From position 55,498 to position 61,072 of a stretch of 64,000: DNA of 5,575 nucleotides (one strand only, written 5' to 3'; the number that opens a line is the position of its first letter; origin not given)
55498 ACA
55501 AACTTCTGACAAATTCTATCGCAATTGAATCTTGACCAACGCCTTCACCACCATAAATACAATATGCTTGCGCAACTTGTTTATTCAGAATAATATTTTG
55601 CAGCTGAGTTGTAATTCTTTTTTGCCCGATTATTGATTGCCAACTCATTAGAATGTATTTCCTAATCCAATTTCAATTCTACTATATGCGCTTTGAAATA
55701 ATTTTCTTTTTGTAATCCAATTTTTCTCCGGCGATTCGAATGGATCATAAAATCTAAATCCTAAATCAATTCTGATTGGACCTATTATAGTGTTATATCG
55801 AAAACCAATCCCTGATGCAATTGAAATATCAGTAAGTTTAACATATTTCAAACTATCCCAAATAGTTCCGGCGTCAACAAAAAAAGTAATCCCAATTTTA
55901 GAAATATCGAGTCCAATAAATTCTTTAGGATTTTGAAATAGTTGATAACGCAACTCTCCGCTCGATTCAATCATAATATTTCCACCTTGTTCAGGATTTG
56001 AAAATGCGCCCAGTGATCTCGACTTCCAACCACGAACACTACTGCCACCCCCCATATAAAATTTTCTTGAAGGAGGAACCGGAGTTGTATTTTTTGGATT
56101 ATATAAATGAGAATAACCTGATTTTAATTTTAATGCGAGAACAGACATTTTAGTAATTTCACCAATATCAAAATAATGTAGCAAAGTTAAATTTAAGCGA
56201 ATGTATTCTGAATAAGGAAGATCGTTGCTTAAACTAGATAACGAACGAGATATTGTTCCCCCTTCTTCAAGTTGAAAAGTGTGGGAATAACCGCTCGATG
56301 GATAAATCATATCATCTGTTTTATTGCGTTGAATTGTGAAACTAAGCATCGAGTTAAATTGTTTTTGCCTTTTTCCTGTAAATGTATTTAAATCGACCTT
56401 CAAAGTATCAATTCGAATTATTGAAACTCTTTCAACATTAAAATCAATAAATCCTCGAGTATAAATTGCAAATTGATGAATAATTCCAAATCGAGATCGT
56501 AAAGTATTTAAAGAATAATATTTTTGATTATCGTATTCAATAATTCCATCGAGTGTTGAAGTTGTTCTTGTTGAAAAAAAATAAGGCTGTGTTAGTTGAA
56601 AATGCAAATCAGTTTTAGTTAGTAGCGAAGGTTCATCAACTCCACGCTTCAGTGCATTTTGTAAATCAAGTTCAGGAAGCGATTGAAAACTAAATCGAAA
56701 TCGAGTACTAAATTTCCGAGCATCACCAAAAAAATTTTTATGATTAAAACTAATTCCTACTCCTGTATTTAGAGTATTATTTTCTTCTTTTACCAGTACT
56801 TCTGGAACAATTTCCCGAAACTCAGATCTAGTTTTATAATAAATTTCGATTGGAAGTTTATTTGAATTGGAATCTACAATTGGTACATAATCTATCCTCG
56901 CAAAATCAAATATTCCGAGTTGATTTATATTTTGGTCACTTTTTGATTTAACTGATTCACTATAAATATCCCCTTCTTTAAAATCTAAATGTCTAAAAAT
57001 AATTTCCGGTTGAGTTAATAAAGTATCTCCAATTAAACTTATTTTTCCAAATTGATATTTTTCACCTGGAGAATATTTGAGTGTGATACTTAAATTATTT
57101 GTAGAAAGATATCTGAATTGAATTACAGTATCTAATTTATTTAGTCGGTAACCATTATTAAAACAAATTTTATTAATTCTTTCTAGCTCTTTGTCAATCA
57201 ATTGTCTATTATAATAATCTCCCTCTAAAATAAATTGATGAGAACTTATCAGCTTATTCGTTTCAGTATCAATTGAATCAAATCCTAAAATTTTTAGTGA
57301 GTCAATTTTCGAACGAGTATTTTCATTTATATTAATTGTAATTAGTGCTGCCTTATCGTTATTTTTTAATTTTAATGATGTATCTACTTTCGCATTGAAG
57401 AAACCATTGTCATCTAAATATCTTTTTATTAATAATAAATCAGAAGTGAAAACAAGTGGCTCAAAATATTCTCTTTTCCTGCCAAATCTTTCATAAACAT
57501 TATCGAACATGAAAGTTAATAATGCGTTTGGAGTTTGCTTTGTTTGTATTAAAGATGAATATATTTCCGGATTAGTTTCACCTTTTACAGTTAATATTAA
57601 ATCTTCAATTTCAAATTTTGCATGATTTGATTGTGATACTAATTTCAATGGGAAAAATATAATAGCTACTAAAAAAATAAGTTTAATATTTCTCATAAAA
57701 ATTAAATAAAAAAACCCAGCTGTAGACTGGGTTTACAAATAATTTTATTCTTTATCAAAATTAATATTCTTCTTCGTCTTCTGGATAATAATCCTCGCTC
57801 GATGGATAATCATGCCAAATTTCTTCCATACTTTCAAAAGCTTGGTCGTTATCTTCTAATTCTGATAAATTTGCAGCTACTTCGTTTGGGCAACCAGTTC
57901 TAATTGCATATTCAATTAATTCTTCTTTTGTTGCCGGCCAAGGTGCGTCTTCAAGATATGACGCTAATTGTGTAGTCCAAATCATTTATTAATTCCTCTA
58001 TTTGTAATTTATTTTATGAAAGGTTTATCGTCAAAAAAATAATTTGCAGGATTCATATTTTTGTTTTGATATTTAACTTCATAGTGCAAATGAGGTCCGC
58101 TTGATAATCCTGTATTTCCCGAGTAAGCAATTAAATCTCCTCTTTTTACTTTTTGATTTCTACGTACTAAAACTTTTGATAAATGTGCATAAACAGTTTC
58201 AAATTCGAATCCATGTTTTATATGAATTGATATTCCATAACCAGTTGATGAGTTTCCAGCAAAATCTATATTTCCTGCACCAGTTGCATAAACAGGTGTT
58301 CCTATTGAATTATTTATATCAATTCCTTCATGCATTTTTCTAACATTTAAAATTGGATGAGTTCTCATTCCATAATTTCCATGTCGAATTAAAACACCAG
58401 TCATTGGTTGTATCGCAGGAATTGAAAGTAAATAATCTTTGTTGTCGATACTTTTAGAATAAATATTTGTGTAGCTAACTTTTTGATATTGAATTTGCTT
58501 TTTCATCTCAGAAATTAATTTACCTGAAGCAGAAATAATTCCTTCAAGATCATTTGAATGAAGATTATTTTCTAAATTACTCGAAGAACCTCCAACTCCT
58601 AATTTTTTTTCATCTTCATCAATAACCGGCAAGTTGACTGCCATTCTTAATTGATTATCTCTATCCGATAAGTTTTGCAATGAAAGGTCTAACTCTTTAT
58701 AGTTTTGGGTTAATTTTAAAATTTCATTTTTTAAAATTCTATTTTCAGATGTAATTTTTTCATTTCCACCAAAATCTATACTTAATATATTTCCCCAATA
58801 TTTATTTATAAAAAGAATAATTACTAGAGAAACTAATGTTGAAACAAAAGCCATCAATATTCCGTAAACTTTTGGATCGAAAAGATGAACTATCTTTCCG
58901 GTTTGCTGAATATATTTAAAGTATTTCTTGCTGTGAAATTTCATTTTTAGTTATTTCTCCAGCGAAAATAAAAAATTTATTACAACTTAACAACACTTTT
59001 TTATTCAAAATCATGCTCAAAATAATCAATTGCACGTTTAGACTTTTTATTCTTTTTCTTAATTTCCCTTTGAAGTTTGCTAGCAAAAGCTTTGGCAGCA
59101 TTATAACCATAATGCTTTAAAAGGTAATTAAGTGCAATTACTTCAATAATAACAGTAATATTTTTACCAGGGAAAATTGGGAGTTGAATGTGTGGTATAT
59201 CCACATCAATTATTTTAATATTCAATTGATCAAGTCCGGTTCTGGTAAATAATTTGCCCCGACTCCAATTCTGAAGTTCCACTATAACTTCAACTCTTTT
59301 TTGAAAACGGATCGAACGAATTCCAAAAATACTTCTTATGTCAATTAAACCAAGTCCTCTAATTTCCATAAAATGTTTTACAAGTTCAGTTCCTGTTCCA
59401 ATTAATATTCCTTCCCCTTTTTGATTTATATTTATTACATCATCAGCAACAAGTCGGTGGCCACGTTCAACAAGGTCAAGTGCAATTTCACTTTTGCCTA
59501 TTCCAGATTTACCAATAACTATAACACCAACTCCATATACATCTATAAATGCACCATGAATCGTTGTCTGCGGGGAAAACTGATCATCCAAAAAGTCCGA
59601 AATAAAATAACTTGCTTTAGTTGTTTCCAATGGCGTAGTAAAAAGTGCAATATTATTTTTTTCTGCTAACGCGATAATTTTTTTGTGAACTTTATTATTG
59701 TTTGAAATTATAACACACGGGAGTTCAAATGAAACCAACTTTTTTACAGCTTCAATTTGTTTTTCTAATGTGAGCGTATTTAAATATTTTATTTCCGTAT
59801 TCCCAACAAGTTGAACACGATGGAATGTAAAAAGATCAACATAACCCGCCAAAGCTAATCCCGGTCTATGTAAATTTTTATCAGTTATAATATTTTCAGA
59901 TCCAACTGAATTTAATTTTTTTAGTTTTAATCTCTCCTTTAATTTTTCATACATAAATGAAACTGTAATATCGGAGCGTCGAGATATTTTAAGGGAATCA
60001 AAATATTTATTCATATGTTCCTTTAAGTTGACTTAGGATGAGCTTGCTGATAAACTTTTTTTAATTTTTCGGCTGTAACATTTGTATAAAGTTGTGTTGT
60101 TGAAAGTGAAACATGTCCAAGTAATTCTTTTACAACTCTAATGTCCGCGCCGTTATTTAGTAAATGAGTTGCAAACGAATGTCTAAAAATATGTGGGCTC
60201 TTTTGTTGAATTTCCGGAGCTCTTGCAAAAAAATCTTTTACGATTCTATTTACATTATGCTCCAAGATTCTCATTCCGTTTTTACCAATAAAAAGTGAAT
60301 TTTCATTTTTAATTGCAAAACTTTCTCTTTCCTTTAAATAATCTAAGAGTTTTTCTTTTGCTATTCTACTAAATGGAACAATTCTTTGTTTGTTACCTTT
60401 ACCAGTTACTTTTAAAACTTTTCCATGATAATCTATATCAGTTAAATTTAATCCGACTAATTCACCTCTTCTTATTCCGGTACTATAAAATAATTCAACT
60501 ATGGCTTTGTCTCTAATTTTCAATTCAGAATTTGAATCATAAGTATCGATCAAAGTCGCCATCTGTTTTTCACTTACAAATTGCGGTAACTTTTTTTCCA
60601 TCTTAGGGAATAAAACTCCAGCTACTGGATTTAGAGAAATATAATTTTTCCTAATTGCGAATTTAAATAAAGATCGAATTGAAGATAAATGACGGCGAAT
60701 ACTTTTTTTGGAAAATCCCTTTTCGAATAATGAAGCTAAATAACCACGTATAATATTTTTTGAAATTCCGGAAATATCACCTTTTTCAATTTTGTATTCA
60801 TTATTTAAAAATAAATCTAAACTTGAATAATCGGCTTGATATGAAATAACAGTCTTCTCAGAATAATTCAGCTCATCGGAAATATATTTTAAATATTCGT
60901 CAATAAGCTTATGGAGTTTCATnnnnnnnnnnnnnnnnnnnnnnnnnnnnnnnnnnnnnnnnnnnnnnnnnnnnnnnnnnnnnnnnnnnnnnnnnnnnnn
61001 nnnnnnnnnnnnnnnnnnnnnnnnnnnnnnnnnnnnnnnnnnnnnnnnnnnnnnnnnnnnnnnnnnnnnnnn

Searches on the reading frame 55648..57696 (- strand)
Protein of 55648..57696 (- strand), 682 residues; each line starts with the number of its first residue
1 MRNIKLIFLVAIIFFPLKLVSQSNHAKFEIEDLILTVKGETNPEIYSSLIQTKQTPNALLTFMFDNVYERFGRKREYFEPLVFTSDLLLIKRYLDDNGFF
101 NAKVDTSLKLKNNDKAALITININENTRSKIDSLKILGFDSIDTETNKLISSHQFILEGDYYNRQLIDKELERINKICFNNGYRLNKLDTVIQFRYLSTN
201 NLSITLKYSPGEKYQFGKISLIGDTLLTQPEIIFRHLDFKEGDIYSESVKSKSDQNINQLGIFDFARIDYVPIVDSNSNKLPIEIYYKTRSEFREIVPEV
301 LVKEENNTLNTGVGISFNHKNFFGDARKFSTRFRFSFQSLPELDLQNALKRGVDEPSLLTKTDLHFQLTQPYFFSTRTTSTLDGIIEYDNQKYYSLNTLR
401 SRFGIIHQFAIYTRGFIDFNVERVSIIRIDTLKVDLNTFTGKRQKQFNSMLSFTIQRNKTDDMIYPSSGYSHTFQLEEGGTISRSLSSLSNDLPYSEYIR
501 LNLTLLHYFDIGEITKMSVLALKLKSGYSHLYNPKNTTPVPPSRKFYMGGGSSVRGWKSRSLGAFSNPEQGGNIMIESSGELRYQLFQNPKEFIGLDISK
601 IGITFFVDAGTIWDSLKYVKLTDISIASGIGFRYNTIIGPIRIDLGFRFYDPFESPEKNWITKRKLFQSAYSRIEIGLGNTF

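Call 14: search_protein_families(library=pfam, proteins=[window:55648-57696:-], max_evalue=0.001)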
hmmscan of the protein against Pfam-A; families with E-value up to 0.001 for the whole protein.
window:55648-57696:- (682 aa): 2 families
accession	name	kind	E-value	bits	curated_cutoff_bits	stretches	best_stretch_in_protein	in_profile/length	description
PF01103.29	Omp85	-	1.2e-36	127.4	24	1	321-682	1-325/325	Omp85 superfamily domain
PF07244.20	POTRA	-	5.9e-13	49.8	21.3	1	74-125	27-78/79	Surface antigen variable number repeat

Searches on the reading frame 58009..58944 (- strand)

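Call 14: search_protein_families(library=pfam, proteins=[window:58009-58944:-], max_evalue=0.001)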
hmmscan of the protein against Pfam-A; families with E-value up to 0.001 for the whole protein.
window:58009-58944:- (311 aa): 2 families
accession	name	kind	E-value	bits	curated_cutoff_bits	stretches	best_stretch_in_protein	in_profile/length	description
PF01551.29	Peptidase_M23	-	9e-32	109.6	28.7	1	203-299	1-96/96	Peptidase family M23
PF13533.13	Biotin_lipoyl_2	-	0.00058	20.1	29.8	0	255-274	11-30/32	Biotin-lipoyl like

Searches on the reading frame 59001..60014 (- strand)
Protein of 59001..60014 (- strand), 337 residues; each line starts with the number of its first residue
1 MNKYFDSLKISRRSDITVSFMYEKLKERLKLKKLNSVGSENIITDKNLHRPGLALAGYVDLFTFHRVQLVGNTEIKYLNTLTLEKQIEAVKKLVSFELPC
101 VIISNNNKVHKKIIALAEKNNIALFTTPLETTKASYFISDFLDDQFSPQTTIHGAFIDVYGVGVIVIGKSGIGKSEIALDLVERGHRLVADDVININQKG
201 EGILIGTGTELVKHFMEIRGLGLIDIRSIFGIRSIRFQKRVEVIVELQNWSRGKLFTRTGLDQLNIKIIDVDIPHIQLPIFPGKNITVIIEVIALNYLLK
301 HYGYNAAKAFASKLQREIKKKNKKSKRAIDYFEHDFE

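Call 14: search_protein_families(library=pfam, proteins=[window:59001-60014:-], max_evalue=0.001)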
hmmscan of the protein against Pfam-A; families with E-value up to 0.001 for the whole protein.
window:59001-60014:- (337 aa): 2 families
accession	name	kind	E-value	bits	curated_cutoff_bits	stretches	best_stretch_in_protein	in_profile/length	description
PF07475.17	Hpr_kinase_C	-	7.4e-65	218.1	33.3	1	145-313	2-170/171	HPr Serine kinase C-terminal domain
PF02603.21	Hpr_kinase_N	-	5.8e-33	114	24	1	16-142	1-125/125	HPr Serine kinase N terminus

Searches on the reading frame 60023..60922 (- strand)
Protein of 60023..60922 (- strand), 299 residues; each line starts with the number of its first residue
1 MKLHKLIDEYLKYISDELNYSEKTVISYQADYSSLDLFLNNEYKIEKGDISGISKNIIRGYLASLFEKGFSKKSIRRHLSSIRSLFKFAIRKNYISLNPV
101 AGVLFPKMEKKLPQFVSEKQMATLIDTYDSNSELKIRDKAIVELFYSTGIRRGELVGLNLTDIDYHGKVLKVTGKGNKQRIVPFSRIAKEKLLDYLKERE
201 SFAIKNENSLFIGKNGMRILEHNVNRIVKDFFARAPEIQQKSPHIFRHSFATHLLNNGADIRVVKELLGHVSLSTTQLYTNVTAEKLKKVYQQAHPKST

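Call 14: search_protein_families(library=pfam, proteins=[window:60023-60922:-], max_evalue=0.001)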
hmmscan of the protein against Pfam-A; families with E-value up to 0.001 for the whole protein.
window:60023-60922:- (299 aa): 3 families
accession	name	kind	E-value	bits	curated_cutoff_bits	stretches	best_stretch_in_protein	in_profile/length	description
PF00589.27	Phage_integrase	-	2.7e-41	141.6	27.1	1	115-285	2-171/172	Phage integrase family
PF02899.23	Phage_int_SAM_1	-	3.1e-15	56.6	22.3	1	7-92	1-82/83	Phage integrase, N-terminal SAM-like domain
PF13102.12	Phage_int_SAM_5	-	3.8e-07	30.8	22.3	1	8-100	7-93/98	Phage integrase SAM-like domain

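Call 75: find_encoding_contigs(protein=window:60023-60922:-, flank=10000, max_places=1)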
Protein window:60023-60922:- (299 aa): 14 contigs read that carry it; 1 place shown.
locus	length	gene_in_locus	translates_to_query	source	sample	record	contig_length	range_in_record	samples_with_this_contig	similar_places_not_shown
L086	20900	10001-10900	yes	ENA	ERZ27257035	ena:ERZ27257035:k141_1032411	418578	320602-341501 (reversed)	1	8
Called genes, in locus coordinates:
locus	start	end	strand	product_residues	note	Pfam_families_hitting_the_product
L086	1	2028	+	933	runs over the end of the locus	PF13620:CarboxypepD_reg, PF13715:CarbopepD_reg_2, PF07715:Plug, PF00593:TonB_dep_Rec_b-barrel, PF14905:OMP_b-brl_3 (weak)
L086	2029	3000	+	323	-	PF03349:Toluene_X (faint), PF19572:PorV (faint)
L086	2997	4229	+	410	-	PF01436:NHL (faint)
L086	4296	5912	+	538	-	PF22694:CtpB_N-like (weak), PF00595:PDZ (faint), PF13180:PDZ_2 (weak), PF28547:CHD_PDZ-protease (faint), PF03572:Peptidase_S41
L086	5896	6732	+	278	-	PF11306:DUF3108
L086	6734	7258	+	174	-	PF00132:Hexapep (weak), PF25087:GMPPB_C (faint), PF25084:LbH_EIF2B (weak), PF00132:Hexapep (weak)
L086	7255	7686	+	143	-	PF02130:YbeY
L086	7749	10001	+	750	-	PF01751:Toprim, PF01131:Topoisom_bac, PF01396:Zn_ribbon_Top1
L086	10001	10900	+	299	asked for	PF02899:Phage_int_SAM_1, PF13102:Phage_int_SAM_5 (faint), PF00589:Phage_integrase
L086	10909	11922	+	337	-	PF02603:Hpr_kinase_N, PF07475:Hpr_kinase_C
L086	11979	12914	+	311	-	PF01551:Peptidase_M23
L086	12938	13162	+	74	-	PF11387:DUF2795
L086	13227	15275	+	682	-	PF07244:POTRA (faint), PF01103:Omp85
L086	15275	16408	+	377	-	PF13177:DNA_pol3_delta2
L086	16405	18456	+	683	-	PF00133:tRNA-synt_1, PF01406:tRNA-synt_1e (faint), PF09334:tRNA-synt_1g, PF08264:Anticodon_1, PF19303:Anticodon_3, PF01588:tRNA_bind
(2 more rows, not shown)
